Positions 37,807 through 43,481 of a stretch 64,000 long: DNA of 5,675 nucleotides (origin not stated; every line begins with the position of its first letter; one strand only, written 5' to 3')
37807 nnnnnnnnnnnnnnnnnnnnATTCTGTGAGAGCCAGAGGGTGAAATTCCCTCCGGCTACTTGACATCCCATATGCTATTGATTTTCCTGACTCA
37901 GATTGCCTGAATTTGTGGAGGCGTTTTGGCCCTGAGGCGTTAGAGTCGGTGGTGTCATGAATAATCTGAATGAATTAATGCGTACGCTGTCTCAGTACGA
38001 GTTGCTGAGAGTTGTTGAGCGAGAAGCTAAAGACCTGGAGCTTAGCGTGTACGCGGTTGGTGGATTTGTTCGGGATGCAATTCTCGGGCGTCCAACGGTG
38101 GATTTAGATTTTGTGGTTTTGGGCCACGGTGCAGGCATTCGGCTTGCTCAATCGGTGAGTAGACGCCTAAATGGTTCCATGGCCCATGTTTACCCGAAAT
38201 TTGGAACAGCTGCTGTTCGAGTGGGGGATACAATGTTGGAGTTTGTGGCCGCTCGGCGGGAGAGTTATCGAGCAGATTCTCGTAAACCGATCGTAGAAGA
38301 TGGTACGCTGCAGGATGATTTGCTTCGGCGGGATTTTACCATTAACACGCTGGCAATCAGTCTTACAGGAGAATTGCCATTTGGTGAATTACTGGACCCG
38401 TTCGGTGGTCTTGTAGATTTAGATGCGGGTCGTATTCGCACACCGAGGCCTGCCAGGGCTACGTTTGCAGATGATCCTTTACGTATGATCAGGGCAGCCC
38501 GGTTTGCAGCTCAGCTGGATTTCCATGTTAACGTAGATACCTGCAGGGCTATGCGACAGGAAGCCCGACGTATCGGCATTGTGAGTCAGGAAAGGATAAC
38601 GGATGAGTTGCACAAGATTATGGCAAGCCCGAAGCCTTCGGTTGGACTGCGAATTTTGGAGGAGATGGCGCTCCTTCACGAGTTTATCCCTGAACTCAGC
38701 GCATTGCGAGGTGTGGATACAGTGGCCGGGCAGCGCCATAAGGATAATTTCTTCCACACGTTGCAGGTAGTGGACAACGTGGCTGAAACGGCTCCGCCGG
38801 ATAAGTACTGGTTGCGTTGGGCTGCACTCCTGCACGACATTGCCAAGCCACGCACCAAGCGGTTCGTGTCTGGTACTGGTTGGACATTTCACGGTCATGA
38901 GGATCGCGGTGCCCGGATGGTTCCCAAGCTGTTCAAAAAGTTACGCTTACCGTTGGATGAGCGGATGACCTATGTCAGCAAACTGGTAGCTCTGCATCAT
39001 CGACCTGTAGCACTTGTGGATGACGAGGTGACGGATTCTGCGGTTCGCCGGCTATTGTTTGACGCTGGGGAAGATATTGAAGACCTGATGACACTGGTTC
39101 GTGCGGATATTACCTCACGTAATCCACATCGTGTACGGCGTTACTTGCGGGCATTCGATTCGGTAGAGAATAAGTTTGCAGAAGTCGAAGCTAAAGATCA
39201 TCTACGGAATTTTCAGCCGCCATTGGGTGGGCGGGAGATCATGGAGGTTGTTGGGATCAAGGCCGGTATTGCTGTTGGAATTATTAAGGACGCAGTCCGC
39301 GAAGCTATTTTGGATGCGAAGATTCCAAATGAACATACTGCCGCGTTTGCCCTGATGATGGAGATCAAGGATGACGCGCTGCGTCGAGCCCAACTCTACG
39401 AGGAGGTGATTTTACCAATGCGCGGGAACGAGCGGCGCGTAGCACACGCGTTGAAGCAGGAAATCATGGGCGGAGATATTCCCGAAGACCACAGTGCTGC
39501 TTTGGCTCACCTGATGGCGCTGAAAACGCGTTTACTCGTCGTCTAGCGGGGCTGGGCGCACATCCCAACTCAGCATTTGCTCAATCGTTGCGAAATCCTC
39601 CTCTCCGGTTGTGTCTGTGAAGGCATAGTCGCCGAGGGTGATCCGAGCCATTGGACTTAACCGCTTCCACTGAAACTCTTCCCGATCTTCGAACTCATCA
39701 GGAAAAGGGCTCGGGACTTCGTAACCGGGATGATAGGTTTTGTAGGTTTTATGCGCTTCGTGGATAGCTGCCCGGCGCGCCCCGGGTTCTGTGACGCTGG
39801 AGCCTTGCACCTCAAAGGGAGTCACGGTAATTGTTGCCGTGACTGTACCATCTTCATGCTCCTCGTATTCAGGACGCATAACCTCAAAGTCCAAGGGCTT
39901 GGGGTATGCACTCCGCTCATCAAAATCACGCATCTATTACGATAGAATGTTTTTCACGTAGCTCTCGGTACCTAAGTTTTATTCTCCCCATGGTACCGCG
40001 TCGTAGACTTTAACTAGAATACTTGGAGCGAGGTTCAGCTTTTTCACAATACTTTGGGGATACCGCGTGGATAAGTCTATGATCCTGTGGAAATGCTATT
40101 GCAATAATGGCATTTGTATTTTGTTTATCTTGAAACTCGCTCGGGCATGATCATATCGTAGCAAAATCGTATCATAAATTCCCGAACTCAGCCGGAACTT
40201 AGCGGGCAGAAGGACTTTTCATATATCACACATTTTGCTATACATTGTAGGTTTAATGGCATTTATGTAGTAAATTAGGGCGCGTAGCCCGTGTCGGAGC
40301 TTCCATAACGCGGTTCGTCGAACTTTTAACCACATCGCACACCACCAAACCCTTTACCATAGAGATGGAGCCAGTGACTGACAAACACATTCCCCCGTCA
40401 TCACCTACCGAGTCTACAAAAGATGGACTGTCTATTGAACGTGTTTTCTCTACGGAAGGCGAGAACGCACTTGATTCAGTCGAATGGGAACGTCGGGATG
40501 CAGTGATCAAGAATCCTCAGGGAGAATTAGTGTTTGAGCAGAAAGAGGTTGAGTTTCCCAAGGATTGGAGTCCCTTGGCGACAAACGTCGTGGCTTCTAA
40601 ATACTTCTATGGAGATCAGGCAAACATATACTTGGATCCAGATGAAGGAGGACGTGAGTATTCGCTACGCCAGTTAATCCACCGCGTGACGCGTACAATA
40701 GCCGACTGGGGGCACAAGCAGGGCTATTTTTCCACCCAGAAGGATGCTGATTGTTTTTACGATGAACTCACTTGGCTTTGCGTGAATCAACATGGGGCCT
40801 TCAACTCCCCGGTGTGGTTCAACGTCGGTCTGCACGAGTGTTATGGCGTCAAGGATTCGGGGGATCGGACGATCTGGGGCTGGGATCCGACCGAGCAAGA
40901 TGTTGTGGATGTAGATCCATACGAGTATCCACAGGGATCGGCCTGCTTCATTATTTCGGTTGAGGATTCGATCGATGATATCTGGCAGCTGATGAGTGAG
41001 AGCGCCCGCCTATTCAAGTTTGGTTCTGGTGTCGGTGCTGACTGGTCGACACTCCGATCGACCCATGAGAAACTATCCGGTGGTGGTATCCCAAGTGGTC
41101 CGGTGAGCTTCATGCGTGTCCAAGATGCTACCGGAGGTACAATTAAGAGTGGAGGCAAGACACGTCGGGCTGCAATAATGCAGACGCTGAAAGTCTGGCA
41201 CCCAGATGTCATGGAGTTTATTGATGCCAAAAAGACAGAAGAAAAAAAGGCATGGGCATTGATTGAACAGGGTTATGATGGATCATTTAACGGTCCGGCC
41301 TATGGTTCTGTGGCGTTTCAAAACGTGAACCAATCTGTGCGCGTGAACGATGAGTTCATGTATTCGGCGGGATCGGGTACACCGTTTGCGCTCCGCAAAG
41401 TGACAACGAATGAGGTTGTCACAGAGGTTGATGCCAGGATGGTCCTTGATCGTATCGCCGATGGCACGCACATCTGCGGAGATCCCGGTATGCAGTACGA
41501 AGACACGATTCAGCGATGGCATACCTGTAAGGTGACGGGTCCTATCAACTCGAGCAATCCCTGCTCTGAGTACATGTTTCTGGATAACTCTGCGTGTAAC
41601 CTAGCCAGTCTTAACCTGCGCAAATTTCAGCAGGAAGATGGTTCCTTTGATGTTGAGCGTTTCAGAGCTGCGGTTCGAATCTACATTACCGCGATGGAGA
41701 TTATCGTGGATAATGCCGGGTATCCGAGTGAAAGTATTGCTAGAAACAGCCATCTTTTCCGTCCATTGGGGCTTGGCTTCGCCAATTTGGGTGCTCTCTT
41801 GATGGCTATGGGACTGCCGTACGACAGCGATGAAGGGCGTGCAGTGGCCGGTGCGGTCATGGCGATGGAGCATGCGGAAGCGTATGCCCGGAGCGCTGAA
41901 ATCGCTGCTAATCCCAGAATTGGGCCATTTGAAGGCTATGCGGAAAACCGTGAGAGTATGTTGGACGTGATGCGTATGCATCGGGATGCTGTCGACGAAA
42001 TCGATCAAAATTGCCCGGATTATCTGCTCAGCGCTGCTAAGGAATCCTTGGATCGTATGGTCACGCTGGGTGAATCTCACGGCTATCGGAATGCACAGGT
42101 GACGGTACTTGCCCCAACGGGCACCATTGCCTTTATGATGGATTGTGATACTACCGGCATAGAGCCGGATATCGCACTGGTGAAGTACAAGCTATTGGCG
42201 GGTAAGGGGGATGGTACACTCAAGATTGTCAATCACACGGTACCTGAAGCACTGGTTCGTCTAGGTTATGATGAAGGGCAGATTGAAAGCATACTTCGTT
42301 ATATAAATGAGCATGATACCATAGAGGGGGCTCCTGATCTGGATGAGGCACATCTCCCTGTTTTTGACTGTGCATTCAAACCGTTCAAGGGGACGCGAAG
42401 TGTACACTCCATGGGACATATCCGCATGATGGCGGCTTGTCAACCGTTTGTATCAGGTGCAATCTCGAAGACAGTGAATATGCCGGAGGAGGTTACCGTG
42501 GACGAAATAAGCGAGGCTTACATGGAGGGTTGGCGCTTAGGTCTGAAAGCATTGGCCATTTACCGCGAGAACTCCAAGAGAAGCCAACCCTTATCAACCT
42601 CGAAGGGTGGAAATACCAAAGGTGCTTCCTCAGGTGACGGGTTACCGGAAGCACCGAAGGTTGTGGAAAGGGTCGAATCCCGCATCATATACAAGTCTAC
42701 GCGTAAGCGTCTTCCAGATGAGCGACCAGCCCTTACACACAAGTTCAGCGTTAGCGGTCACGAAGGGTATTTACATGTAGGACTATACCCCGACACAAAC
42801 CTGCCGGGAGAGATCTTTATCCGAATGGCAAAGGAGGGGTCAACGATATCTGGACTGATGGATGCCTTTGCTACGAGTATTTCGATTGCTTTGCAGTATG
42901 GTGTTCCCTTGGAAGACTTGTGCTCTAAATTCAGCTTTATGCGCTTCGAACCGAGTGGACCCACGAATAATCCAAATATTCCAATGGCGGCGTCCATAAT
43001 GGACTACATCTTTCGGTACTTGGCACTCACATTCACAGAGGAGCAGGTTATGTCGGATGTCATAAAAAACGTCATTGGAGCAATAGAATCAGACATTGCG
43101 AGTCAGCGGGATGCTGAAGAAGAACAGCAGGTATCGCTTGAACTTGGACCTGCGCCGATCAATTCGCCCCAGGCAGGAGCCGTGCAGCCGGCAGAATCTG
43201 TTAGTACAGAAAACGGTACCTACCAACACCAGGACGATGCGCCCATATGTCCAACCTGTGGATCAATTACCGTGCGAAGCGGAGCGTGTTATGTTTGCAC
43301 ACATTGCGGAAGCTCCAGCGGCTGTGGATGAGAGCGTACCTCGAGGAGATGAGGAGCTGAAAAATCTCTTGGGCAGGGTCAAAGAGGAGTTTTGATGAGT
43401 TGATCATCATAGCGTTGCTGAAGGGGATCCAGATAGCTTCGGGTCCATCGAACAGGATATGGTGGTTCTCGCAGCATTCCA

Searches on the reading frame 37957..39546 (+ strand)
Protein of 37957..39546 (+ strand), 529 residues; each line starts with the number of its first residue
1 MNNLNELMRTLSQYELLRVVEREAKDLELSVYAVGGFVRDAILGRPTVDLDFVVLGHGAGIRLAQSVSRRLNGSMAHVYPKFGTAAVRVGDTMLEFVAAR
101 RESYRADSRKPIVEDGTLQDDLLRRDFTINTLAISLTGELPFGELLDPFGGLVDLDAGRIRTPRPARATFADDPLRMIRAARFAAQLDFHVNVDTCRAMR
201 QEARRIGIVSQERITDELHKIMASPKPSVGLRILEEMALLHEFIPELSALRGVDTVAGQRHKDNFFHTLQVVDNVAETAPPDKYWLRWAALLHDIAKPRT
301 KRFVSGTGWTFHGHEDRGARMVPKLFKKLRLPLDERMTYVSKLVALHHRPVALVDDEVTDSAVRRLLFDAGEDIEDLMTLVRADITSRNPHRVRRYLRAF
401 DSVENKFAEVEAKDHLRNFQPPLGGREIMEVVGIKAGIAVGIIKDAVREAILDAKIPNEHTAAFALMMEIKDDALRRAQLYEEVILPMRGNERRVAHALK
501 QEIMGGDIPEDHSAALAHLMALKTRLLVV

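Call 50: search_protein_families(library=pfam, proteins=[window:37957-39546:+], max_evalue=0.001)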
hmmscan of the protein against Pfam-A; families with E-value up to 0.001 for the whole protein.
window:37957-39546:+ (529 aa): 3 families
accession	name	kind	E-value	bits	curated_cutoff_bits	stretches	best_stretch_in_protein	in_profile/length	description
PF01743.26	PolyA_pol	-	2e-24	86.8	23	1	31-161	1-126/126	Poly A polymerase head domain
PF12627.12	PolyA_pol_RNAbd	-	9.4e-15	54.6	22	1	188-248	1-61/64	Probable RNA and SrmB- binding site of polymerase A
PF01966.28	HD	-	1.3e-11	45.3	22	1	267-351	4-89/116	HD domain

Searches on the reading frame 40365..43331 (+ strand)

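Call 50: search_protein_families(library=pfam, proteins=[window:40365-43331:+], max_evalue=0.001)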
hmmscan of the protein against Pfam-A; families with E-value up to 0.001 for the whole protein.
window:40365-43331:+ (988 aa): 3 families
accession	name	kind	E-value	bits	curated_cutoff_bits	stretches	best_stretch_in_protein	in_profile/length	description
PF02867.20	Ribonuc_red_lgC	-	3e-131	439.1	23.9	1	192-733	1-523/523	Ribonucleotide reductase, barrel domain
PF08471.15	Ribonuc_red_2_N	-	2.6e-24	85.8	27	1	52-142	1-103/103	Class II vitamin B12-dependent ribonucleotide reductase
PF12637.14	TSCPD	-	9.8e-11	42.3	22.8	1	798-887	10-85/88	TSCPD domain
